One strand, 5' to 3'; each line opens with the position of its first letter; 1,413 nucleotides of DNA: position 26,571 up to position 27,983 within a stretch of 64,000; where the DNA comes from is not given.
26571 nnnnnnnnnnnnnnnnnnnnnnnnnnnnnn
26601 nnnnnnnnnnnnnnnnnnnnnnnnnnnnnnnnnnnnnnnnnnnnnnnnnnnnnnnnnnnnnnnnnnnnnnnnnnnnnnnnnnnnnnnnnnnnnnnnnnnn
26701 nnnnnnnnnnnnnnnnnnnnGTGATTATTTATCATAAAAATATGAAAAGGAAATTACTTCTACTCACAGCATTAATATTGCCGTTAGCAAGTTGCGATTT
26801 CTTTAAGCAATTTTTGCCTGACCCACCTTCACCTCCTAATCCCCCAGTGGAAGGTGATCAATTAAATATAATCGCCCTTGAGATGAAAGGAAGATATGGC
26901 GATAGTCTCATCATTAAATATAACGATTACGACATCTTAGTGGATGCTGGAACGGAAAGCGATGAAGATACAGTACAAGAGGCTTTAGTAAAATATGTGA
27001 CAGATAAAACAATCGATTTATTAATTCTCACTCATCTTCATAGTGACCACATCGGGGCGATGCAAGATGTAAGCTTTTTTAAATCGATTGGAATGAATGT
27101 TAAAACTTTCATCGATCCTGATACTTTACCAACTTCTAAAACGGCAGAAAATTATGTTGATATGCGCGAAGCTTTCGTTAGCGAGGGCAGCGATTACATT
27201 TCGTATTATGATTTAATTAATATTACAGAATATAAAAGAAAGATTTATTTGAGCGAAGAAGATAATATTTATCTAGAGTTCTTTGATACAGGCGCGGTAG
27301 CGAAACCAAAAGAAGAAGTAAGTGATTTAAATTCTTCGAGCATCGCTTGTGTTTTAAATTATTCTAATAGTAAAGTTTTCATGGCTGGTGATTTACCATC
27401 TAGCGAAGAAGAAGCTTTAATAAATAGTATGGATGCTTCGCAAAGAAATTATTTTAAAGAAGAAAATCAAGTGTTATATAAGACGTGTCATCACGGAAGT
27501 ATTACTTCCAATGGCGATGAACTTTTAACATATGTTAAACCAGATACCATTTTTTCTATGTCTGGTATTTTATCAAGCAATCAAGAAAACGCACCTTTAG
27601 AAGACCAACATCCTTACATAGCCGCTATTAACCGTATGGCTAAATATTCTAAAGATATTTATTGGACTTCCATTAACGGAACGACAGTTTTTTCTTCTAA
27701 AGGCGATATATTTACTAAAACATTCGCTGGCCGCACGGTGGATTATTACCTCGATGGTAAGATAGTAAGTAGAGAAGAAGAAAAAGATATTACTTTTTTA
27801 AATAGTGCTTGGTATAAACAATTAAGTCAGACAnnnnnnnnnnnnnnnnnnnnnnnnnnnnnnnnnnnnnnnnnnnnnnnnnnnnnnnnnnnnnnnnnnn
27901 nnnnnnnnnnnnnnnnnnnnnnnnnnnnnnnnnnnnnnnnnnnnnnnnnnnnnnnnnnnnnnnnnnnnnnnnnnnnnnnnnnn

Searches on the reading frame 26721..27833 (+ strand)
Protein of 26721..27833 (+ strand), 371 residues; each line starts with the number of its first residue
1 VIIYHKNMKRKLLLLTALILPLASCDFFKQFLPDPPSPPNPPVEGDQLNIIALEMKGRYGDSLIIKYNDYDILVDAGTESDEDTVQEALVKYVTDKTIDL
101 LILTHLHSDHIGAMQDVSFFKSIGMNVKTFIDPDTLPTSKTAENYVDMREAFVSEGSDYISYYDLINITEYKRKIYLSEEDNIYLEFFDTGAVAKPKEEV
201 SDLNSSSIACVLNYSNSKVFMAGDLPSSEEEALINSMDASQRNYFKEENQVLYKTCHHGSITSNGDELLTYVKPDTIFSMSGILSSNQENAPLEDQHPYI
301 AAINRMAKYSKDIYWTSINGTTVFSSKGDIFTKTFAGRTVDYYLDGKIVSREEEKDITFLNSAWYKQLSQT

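Call 80: search_protein_families(library=pfam, proteins=[window:26721-27833:+], max_evalue=0.001)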
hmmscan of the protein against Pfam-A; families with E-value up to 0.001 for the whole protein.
window:26721-27833:+ (371 aa): 4 families
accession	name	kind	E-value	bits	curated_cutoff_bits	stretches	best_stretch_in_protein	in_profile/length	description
PF00753.33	Lactamase_B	-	1.4e-12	48.4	22.7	1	58-117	4-63/196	Metallo-beta-lactamase superfamily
PF12706.13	Lactamase_B_2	-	2.5e-05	24.4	27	1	72-161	3-83/200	Beta-lactamase superfamily domain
PF23023.1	Anti-Pycsar_Apyc1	-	2.6e-05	24.3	50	1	57-132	17-90/250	Anti-Pycsar protein Apyc1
PF16661.11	Lactamase_B_6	-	4.2e-05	23.4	27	1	64-130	1-70/193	Metallo-beta-lactamase superfamily domain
